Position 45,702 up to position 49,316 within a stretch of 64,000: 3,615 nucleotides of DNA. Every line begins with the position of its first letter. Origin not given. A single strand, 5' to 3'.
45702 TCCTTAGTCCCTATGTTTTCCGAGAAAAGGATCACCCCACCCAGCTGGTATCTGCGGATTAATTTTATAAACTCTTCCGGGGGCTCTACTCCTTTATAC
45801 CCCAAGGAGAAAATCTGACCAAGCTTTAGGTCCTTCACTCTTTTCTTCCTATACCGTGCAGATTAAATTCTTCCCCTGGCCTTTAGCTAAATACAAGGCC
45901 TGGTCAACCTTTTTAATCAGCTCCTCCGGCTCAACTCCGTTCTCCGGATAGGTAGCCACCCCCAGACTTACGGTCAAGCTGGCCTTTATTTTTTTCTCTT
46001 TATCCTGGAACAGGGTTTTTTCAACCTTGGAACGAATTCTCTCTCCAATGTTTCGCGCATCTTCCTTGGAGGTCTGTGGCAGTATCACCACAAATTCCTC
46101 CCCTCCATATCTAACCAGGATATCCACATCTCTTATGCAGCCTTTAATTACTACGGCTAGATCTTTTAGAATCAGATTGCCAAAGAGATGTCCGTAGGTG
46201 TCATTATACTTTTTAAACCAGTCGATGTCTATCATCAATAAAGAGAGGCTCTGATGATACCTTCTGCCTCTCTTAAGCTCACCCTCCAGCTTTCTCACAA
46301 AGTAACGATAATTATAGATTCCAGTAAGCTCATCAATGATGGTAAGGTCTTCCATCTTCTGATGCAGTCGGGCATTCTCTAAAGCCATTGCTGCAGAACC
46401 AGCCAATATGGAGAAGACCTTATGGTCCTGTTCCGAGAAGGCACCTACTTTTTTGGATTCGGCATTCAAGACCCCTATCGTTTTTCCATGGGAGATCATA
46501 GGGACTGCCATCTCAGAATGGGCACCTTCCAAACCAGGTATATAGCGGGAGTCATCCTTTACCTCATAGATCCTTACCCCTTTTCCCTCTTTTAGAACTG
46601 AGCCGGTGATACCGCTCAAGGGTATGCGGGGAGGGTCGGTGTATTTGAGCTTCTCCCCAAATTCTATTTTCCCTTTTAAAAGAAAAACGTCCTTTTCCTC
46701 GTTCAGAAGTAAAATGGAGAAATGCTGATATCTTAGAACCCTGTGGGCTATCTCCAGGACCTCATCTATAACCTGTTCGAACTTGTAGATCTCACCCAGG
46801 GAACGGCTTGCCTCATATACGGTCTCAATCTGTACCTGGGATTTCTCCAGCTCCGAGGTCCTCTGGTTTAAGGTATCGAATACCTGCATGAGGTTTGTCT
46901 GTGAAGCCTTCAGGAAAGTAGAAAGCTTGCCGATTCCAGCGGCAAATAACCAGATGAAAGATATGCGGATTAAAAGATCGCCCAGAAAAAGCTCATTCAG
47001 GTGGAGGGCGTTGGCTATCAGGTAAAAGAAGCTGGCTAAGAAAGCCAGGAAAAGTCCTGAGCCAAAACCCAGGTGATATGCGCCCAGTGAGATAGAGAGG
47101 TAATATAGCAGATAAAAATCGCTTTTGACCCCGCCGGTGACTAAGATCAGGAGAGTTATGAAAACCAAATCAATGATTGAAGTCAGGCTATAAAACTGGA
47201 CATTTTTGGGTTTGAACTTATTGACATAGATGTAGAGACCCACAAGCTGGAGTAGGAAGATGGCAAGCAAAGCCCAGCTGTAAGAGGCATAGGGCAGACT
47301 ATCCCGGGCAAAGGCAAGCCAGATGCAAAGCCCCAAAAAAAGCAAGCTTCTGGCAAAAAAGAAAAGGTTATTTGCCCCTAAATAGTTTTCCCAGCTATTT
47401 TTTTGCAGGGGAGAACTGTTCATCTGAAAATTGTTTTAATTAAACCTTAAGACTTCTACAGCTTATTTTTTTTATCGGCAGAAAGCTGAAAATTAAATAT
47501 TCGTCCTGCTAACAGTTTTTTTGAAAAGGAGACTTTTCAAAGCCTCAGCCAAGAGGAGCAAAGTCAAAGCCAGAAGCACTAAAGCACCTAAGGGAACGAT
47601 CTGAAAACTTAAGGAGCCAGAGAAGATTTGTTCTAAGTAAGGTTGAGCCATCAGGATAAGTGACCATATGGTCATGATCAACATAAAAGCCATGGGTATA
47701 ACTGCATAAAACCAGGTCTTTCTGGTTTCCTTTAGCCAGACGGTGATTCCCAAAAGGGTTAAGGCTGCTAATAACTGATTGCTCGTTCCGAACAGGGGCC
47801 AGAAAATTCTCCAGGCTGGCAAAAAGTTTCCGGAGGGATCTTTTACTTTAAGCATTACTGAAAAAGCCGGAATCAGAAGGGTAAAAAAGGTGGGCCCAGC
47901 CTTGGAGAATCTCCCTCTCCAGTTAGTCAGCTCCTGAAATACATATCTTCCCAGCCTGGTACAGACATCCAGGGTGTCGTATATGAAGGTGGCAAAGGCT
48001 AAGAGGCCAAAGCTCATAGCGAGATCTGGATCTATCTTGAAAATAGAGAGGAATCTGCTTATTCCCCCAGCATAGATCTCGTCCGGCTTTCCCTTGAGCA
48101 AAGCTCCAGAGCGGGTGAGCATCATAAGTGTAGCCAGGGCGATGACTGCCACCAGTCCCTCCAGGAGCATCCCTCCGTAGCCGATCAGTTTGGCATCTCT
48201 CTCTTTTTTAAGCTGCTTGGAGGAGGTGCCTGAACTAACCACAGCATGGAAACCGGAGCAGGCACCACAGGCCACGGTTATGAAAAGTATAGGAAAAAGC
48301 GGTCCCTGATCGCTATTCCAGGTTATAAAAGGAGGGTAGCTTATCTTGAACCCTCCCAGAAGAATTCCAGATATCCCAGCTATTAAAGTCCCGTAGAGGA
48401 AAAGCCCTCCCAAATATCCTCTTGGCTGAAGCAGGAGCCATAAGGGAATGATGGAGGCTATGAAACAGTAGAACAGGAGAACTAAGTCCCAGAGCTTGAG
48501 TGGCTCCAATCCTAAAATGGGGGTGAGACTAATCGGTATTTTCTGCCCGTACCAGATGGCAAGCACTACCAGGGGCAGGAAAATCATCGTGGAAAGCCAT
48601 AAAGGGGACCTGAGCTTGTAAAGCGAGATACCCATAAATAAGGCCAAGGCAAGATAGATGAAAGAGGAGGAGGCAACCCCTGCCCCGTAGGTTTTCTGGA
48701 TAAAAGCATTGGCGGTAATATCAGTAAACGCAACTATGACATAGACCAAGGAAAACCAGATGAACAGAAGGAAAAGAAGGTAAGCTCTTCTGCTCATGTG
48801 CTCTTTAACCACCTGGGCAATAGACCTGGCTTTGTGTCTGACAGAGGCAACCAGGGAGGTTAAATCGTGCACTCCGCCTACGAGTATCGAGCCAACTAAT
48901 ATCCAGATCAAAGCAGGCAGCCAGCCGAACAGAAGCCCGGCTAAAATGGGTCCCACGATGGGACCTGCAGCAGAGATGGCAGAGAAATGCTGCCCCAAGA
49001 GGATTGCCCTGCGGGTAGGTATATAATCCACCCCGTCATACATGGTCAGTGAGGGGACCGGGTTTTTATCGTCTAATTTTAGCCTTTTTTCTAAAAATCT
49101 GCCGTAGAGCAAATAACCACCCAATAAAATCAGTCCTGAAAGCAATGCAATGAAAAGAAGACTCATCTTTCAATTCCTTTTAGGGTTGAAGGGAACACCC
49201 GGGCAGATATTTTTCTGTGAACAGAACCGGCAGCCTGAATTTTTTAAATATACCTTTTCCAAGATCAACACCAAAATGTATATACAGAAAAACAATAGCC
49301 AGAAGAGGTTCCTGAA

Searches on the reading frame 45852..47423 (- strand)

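Call 54: search_protein_families(library=pfam, proteins=[window:45852-47423:-], max_evalue=0.00001)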
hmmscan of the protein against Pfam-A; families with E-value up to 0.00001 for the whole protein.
window:45852-47423:- (524 aa): 4 families
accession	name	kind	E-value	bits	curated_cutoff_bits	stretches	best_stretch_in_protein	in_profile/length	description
PF00990.26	GGDEF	-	5.7e-48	163.2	23.8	1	362-519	2-160/161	Diguanylate cyclase, GGDEF domain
PF13185.12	GAF_2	-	3.1e-16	60.3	28.6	1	216-349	5-136/136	GAF domain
PF01590.32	GAF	-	1.1e-11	45.8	22.4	1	216-348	3-133/133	GAF domain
PF13492.12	GAF_3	-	2.1e-07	31.8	27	1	215-350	2-129/129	GAF domain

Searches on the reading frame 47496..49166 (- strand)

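Call 54: search_protein_families(library=pfam, proteins=[window:47496-49166:-], max_evalue=0.00001)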
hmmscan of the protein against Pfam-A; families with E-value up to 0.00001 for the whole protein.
window:47496-49166:- (557 aa): 1 family
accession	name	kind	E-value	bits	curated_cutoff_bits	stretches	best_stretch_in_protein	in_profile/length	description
PF02554.20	CstA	-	2.2e-132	443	27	2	6-352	5-356/560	Carbon starvation protein CstA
